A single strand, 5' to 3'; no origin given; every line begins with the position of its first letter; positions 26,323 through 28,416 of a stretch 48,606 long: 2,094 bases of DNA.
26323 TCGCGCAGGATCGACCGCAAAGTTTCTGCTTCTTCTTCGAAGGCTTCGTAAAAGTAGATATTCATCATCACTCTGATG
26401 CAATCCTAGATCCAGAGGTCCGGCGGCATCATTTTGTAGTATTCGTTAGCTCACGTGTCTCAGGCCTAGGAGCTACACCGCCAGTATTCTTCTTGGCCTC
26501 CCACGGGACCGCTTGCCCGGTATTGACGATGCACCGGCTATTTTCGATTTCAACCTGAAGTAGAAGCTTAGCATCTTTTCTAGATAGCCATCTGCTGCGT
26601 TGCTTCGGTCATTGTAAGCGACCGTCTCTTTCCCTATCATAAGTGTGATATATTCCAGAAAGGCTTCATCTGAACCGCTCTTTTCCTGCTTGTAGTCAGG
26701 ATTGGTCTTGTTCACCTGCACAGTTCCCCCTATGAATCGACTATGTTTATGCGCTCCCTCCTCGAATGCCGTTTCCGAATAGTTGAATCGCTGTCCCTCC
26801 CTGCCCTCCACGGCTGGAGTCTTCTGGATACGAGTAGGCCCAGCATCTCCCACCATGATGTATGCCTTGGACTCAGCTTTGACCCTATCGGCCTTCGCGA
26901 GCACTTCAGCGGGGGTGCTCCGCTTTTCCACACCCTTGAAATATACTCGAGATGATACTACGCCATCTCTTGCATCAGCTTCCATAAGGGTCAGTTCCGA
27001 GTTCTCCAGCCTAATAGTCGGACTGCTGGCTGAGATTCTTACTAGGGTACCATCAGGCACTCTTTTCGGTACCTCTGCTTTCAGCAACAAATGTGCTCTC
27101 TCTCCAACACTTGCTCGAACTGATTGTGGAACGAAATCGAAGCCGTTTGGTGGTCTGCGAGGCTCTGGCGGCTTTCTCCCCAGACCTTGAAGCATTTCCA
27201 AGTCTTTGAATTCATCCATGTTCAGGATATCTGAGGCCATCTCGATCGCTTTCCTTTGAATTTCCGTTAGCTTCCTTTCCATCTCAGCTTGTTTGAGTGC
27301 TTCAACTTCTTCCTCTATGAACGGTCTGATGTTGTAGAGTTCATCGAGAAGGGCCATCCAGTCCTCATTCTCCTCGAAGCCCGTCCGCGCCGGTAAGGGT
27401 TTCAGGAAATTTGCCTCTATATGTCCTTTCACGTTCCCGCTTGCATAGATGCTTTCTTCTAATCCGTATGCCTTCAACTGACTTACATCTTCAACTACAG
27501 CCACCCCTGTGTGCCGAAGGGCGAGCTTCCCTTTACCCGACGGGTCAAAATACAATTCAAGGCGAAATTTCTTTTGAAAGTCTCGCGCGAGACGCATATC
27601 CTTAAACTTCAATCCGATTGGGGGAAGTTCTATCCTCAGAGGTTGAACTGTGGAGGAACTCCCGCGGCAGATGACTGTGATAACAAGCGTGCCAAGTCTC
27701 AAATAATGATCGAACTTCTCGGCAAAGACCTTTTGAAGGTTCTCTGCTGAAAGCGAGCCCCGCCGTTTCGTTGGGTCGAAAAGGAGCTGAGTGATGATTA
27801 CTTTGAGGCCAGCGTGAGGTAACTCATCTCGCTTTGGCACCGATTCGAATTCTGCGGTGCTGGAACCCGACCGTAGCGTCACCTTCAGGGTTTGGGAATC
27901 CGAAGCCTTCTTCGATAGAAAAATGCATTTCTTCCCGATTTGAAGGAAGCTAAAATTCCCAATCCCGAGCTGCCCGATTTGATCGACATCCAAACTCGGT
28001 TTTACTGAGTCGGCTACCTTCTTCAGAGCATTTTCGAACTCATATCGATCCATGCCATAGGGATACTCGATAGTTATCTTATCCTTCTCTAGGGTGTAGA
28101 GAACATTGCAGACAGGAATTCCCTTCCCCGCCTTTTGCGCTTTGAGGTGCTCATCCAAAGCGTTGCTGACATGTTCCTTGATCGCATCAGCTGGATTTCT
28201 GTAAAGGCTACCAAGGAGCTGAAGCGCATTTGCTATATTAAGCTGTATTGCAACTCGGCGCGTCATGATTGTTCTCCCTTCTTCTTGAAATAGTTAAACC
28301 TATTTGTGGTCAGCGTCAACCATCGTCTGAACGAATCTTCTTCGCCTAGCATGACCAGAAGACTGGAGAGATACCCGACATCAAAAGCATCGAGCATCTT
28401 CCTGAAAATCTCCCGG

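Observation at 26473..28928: Overlapping HTH + divergent GHKL (MORC/Hsp90/MutL-like) ATPase ending in an AT-hook: candidate uncharacterised two-gene DNA-surveillance/defence module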

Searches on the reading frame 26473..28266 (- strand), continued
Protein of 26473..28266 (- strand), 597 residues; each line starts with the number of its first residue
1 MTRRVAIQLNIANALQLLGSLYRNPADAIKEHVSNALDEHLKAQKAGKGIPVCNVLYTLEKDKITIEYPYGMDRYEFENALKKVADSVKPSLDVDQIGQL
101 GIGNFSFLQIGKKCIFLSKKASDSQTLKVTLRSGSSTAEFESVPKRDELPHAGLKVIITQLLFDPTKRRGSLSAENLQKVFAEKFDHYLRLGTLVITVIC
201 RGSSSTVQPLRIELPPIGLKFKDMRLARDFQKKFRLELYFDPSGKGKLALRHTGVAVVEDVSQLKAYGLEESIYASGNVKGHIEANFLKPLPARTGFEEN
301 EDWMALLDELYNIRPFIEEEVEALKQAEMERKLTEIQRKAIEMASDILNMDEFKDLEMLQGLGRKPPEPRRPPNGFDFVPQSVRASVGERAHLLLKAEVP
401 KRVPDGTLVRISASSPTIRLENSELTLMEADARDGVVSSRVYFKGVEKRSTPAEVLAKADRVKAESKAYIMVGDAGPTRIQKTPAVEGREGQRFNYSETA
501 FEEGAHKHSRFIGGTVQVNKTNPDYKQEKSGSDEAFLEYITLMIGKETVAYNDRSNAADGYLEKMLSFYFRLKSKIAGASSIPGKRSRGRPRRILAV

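Call 75: find_related_loci(query=A1, collection=metagenome_contigs, flank=10000)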
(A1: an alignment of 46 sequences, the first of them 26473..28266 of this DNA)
Query A1 (597 aa) in metagenome_contigs; peptide patterns used: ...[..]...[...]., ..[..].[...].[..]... (x = any residue, [..] = any of these).
250 stretches matched a pattern; 186 encode a relative of the query (tblastn E <= 1e-3); the best 80 are kept; 80 distinct loci.
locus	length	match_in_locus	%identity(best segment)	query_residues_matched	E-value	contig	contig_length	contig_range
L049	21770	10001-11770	89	1-597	0e+0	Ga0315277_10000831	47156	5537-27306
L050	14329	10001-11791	60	1-597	0e+0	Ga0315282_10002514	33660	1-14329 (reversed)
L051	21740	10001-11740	61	1-582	0e+0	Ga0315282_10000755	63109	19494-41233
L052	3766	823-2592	61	3-593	0e+0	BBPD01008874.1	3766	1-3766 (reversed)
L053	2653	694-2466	58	3-593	0e+0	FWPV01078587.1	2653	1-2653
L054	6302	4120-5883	59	3-593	0e+0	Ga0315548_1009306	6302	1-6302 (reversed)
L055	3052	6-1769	59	3-593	0e+0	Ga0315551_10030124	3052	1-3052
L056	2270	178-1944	59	3-593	0e+0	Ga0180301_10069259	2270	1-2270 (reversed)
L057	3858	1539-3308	58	3-593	0e+0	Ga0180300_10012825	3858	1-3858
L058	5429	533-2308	59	3-593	0e+0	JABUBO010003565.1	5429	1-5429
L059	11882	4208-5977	58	3-593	0e+0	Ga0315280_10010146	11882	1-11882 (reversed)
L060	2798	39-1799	58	3-593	0e+0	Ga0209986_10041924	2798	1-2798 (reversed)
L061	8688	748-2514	58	3-593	0e+0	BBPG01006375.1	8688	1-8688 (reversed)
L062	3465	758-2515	59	3-591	0e+0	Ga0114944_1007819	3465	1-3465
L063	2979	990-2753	58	3-595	0e+0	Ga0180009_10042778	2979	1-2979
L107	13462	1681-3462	52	3-595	0e+0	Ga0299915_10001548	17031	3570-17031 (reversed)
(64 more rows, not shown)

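Call 82: search_protein_families(library=padloc, alignment_id=A5, max_evalue=0.00001)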
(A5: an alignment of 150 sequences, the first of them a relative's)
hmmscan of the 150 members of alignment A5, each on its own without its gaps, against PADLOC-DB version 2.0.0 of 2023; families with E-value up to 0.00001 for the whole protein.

A. member 1, L006:11751-12050:+ (100 aa): 0 families

B. families by the number of members that match (of 150 scanned): 317 families (the first 25 are shown)
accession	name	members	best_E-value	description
PDLC04134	mad2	9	4.1e-28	mads_2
PDLC03350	MTase_II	5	1.7e-123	Type II methyltransferase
PDLC03353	MTase_II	5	2e-73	Type II methyltransferase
PDLC03371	MTase_II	5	3.8e-39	Type II methyltransferase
PDLC03299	MTase_II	5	3.2e-37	Type II methyltransferase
PDLC03387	MTase_II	5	1.5e-36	Type II methyltransferase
PDLC03325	MTase_II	5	8.7e-16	Type II methyltransferase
PDLC03339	MTase_II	4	6.3e-53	Type II methyltransferase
PDLC03259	MTase_II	4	2.6e-40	Type II methyltransferase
PDLC03380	MTase_II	4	1.4e-33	Type II methyltransferase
PDLC03224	MTase_II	4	2.7e-31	Type II methyltransferase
PDLC03320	MTase_II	4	3.7e-29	Type II methyltransferase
PDLC03322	MTase_II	4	5.7e-24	Type II methyltransferase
PDLC03239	MTase_II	4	1.9e-23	Type II methyltransferase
PDLC03249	MTase_II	4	1.2e-22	Type II methyltransferase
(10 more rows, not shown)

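Call 83: search_protein_families(library=pfam, alignment_id=A5, max_evalue=0.00001)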
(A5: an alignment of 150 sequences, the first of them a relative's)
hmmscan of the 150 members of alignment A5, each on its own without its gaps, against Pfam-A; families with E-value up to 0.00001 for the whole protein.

A. member 1, L006:11751-12050:+ (100 aa): 0 families

B. families by the number of members that match (of 150 scanned): 153 families (the first 25 are shown)
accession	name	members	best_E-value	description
PF01850.27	PIN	8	2.8e-21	PIN domain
PF01555.25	N6_N4_Mtase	5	9.1e-51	DNA methylase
PF04851.21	ResIII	3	6.4e-18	Type III restriction enzyme, res subunit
PF14338.12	Mrr_N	3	1.4e-16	Mrr N-terminal domain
PF01170.24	UPF0020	3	4.5e-12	RMKL-like, methyltransferase domain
PF00171.27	Aldedh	2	2e-142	Aldehyde dehydrogenase family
PF04313.20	HSDR_N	2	2.4e-49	Type I restriction enzyme R protein N terminus (HSDR_N)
PF01878.24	EVE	2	5.5e-49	EVE domain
PF07992.20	Pyr_redox_2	2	9.1e-48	Pyridine nucleotide-disulphide oxidoreductase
PF07669.17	Eco57I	2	1.4e-44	Eco57I restriction-modification methylase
PF02384.22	N6_Mtase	2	1.8e-35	N-6 DNA Methylase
PF02826.25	2-Hacid_dh_C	2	1.1e-34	D-isomer specific 2-hydroxyacid dehydrogenase, NAD binding domain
PF02452.23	PemK_toxin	2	9.7e-30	PemK-like, MazF-like toxin of type II toxin-antitoxin system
PF01040.23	UbiA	2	6.5e-27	UbiA prenyltransferase family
PF08029.16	HisG_C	2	1.8e-25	HisG, C-terminal domain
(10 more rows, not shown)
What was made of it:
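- The 150 nearest ORFs (within 1.8 kb, 55 contexts) are topped by PIN 8, N6_N4_Mtase 5, ResIII 3, Mrr_N 3, then HSDR_N, EVE, Eco57I, PemK, GmrSD_N, MmeI_Mtase and HNH at 2 each; PADLOC gives mad2 9, MTase_II 5, PglX 3: calls 82, 83. The nearest neighbours are TA and RM genes (call 83).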

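Call 93: search_protein_families(library=pfam, proteins=[L006:12090-12983:+, L006:12986-13702:+, L006:11811-12050:+], max_evalue=0.1)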
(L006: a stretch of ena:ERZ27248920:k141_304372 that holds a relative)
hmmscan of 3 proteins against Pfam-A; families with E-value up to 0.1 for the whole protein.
L006:12090-12983:+ (298 aa): 2 families
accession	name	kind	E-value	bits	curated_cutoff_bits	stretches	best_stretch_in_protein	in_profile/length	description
PF01844.29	HNH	-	0.00075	20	21.4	1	210-252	1-43/47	HNH endonuclease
PF09788.14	Tmemb_55A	-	0.023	14.3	30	1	238-284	145-191/248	Transmembrane protein 55A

L006:12986-13702:+ (239 aa): 1 family
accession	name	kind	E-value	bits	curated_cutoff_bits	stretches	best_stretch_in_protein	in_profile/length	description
PF22187.2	DUF6946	-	1.6e-93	312.4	27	1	18-233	1-213/214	Domain of unknown function (DUF6946)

L006:11811-12050:+ (80 aa): 6 families
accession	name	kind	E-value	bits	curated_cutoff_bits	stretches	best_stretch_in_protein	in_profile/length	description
PF09723.15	Zn_ribbon_8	-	0.005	17.3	34.4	0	46-61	20-33/41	Zinc ribbon domain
PF24460.1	DUF7575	-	0.008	16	28.5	0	53-70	2-19/28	Domain of unknown function (DUF7575)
PF13248.11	Zn_ribbon_3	-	0.0084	16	27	0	9-19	3-13/26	zinc-ribbon domain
PF08271.17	Zn_Ribbon_TF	-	0.018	15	29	0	40-65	5-30/43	TFIIB zinc-binding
PF21349.2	RUBY_RBDX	-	0.029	14.3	26.5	0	10-18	2-10/30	Rubrerythrin, rubredoxin-like domain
PF06467.20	zf-FCS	-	0.051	13.8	22.4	1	7-39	3-29/39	MYM-type Zinc finger with FCS sequence motif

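Call 96: fold_search(model_id=the predicted structure, library=viral)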
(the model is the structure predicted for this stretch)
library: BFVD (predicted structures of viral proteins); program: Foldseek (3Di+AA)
matches with E <= 10: 1239; with E <= 0.001: 110
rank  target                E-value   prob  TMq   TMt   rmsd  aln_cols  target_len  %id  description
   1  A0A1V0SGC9            4.4e-15  1.00  0.38  0.33  22.2       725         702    8  Uncharacterized protein [Hokovirus HKV1]
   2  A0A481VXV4            1.8e-12  1.00  0.37  0.43  20.7       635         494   14  (no name in the UniProt tables at hand)
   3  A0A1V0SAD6            5.1e-12  1.00  0.35  0.31   8.8       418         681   13  Heat shock protein 83 kDa [Catovirus CTV1]
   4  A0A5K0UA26            1.9e-11  1.00  0.38  0.31  23.9       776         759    9  Uncharacterized protein [Yasminevirus sp. GU-2018]
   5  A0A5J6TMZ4            2.2e-10  1.00  0.35  0.29  21.6       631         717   13  (no name in the UniProt tables at hand)
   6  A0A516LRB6            2.9e-10  1.00  0.35  0.28  15.8       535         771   14  (no name in the UniProt tables at hand)
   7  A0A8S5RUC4            5.0e-10  1.00  0.29  0.29   9.6       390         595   12  (no name in the UniProt tables at hand)
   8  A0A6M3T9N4            7.1e-10  1.00  0.32  0.30  23.0       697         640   12  RIIA-like protein [Streptomyces phage Bmoc]
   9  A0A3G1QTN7            1.0e-09  1.00  0.33  0.25   7.9       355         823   16  Putative rIIA-like protein [Erwinia phage phiEaP8]
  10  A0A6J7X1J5            1.6e-09  1.00  0.35  0.29  22.1       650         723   12  HATPase_c domain containing protein [uncultured Caudovirales phage]
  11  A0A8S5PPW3            2.3e-09  1.00  0.32  0.38  17.8       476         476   13  DNA topoisomerase (ATP-hydrolyzing) [Myoviridae sp. ctwwN25]
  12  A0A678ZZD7            2.4e-09  1.00  0.36  0.29   5.4       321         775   13  RIIA lysis inhibitor [Pectobacterium phage Arno18]
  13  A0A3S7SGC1            3.6e-09  1.00  0.32  0.24   6.4       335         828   16  (no name in the UniProt tables at hand)
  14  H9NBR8                3.8e-09  1.00  0.30  0.29   9.4       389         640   14  (no name in the UniProt tables at hand)
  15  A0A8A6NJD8            4.2e-09  1.00  0.33  0.27   6.5       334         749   13  RIIA protector from prophage-induced early lysis [Enterobacter phage PF-CE2]
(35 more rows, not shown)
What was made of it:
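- Closest known: Phage RIIA proteins. Same: The predicted N+M GHKL fold matches many RIIA models in BFVD (E about 1e-9, 320-350 columns; call 96).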

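Call 101: search_protein_families(library=pfam, alignment_id=A6, max_evalue=0.00001)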
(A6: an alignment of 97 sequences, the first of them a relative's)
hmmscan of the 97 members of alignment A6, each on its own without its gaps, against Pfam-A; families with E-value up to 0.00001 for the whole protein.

A. member 1, L067:1870-2667:+ (266 aa): 1 family
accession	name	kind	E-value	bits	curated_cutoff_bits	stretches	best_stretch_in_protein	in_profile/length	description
PF00950.22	ABC-3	-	6.7e-77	258.9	20.1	1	8-262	3-257/258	ABC 3 transport family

B. families by the number of members that match (of 97 scanned): 117 families (the first 25 are shown)
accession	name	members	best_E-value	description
PF07963.17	N_methyl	3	8.6e-07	Prokaryotic N-terminal methylation motif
PF00120.29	Gln-synt_C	2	3.2e-105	Glutamine synthetase, catalytic domain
PF00515.34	TPR_1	2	5e-34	Tetratricopeptide repeat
PF00005.33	ABC_tran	2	7.2e-33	ABC transporter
PF07719.23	TPR_2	2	1.6e-32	Tetratricopeptide repeat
PF13414.12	TPR_11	2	1.3e-28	TPR repeat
PF14559.12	TPR_19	2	6e-28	Tetratricopeptide repeat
PF13424.12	TPR_12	2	3.9e-27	Tetratricopeptide repeat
PF13181.12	TPR_8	2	3.2e-25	Tetratricopeptide repeat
PF13428.12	TPR_14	2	4.7e-23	Tetratricopeptide repeat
PF03951.24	Gln-synt_N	2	1e-21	Glutamine synthetase, beta-Grasp domain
PF13432.12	TPR_16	2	3.6e-21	Tetratricopeptide repeat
PF13431.12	TPR_17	2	3.7e-21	Tetratricopeptide repeat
PF13176.12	TPR_7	2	4.9e-17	Tetratricopeptide repeat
PF23914.1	TPR_CcmH_CycH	2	1e-16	Cytochrome c-type biogenesis protein H TPR domain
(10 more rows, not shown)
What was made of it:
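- The control set 5.5-10 kb away is housekeeping: call 101.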

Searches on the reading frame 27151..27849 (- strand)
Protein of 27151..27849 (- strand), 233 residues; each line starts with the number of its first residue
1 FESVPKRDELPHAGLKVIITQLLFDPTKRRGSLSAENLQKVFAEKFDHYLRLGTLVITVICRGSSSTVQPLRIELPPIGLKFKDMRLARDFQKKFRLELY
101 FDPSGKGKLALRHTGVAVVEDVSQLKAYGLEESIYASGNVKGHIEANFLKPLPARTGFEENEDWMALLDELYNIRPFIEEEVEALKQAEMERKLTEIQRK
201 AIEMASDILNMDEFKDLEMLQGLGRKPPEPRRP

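Call 60: search_solved_structures(query=A3, max_evalue=10, show_alignments=3)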
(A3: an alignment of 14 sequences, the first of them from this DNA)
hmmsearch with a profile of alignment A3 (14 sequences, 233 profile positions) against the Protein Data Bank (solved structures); distinct sequences matched with E-value up to 10: 1.
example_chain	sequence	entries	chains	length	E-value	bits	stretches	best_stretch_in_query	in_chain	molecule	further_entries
8iwh_Q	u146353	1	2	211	0.46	13.2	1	141-206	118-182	Photosystem II subunit, PsbQ.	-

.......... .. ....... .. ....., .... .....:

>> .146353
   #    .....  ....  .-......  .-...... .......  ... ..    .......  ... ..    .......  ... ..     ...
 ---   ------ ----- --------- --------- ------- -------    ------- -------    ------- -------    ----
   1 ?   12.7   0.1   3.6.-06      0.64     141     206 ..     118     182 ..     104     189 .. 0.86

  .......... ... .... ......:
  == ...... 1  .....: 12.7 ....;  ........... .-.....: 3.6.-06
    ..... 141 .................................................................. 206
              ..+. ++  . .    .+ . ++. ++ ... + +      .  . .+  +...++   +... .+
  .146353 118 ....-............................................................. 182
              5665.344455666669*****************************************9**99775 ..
